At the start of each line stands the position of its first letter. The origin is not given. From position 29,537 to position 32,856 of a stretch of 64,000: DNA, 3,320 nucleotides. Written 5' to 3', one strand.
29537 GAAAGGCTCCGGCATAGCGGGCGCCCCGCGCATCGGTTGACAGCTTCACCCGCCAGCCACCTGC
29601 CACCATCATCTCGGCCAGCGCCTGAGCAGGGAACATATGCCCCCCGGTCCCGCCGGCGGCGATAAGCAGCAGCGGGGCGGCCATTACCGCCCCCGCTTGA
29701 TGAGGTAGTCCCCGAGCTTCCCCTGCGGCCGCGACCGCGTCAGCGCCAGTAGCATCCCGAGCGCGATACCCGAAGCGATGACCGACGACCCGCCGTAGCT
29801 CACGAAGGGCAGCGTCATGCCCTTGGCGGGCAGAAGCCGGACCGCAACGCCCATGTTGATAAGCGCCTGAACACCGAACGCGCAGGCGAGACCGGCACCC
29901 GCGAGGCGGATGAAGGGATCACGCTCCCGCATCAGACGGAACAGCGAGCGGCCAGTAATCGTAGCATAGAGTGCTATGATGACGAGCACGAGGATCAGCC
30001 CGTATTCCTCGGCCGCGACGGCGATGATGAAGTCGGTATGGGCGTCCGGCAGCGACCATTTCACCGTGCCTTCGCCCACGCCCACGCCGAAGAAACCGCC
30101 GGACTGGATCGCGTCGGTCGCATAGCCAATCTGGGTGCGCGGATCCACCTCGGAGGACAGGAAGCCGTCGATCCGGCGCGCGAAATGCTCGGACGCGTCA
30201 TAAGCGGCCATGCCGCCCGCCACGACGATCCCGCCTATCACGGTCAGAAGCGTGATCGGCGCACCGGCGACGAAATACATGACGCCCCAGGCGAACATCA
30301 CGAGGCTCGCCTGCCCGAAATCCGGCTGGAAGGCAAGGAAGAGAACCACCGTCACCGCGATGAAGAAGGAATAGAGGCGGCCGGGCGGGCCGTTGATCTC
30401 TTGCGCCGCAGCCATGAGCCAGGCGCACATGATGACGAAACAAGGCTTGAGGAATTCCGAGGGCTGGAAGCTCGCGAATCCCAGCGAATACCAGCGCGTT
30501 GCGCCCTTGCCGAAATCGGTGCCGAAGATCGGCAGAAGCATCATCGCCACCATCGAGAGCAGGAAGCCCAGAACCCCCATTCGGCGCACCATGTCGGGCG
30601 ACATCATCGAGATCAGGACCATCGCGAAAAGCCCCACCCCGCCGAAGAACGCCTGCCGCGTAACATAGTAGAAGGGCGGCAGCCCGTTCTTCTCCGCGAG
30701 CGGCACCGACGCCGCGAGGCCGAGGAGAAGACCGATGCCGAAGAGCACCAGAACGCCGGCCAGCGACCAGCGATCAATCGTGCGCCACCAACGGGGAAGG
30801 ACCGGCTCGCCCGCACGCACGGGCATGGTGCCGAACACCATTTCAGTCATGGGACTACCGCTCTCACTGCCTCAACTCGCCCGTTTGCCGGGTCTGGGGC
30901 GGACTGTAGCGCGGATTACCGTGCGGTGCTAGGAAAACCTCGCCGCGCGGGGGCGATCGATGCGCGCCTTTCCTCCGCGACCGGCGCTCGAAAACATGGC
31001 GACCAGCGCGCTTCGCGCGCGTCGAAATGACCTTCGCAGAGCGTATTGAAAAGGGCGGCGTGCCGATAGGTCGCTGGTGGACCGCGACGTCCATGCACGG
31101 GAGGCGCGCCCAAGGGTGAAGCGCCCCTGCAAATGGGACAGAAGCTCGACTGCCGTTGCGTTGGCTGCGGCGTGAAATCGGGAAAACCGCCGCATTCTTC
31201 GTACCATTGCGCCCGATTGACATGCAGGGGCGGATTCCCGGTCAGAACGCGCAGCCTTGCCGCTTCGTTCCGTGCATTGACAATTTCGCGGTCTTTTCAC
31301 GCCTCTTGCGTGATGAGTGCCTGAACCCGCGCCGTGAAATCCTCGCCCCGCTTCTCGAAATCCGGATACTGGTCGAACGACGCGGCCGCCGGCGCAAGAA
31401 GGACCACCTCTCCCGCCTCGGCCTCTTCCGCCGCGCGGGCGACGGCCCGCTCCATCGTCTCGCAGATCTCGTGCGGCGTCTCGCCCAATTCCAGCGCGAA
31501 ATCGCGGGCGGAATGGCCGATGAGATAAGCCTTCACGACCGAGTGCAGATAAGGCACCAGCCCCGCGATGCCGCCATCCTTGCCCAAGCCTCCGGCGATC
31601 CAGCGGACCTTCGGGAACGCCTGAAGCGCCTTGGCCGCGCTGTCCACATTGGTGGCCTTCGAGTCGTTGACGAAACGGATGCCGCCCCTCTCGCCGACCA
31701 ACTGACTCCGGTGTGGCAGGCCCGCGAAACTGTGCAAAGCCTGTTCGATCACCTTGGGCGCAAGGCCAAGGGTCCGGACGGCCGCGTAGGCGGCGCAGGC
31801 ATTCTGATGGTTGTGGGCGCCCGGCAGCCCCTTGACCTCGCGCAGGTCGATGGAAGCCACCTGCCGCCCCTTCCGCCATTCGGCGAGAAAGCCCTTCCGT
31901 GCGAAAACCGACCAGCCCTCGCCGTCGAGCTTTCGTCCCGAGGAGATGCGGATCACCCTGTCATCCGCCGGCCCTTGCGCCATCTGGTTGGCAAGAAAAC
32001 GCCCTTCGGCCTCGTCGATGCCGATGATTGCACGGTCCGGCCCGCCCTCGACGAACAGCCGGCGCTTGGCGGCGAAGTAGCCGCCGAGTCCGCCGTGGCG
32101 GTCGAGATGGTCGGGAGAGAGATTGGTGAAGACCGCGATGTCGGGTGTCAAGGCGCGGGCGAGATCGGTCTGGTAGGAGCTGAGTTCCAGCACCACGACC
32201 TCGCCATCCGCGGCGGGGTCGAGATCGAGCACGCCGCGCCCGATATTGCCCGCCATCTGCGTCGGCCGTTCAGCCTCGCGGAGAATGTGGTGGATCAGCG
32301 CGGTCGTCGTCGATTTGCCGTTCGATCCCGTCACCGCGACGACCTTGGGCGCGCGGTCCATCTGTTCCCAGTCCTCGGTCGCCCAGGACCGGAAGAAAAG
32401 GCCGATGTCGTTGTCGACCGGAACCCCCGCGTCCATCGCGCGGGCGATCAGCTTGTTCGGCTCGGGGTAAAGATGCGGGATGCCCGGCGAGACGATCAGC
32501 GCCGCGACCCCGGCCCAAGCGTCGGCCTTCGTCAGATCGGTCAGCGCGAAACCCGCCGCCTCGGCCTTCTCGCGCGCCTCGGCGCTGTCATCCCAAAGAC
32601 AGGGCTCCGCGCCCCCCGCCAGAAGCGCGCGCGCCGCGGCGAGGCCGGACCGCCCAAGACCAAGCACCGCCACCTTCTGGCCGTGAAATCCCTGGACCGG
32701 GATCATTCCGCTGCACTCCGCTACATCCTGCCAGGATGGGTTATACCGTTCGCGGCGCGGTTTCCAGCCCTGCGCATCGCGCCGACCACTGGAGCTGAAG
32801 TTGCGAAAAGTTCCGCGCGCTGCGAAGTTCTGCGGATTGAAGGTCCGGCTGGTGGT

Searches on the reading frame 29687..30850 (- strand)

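Call 53: search_protein_families(library=pfam, proteins=[window:29687-30850:-], max_evalue=0.00001)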
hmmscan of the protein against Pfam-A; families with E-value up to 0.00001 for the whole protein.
window:29687-30850:- (388 aa): 1 family
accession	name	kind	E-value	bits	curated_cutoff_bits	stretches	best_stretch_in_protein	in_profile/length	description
PF01098.24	FTSW_RODA_SPOVE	-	1e-71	242.2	26.4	1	30-373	4-353/356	Cell cycle protein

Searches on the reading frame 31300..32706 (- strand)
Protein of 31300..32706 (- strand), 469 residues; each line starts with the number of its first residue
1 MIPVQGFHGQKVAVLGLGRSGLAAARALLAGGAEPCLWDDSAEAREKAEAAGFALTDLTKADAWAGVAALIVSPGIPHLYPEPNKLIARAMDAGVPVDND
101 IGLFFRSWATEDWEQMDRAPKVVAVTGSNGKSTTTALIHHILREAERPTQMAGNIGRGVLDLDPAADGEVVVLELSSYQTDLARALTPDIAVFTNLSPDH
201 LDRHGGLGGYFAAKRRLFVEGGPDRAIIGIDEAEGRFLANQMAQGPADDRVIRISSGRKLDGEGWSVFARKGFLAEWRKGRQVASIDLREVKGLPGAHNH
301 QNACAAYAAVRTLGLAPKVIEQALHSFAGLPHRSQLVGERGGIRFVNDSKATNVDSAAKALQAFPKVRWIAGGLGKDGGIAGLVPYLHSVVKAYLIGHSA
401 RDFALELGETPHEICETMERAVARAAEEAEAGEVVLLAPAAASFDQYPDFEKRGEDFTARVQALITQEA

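Call 53: search_protein_families(library=pfam, proteins=[window:31300-32706:-], max_evalue=0.00001)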
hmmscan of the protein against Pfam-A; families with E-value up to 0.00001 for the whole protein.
window:31300-32706:- (469 aa): 3 families
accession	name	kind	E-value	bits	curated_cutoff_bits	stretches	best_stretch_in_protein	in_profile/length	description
PF08245.18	Mur_ligase_M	-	1.9e-27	97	24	1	125-310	1-200/200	Mur ligase middle domain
PF02875.26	Mur_ligase_C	-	5.5e-12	47.1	28.4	1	332-440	1-126/127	Mur ligase, glutamate ligase domain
PF21799.2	MurD-like_N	-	1.9e-06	28.5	27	1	11-97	2-86/88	Mur ligase MurD-like, N-terminal domain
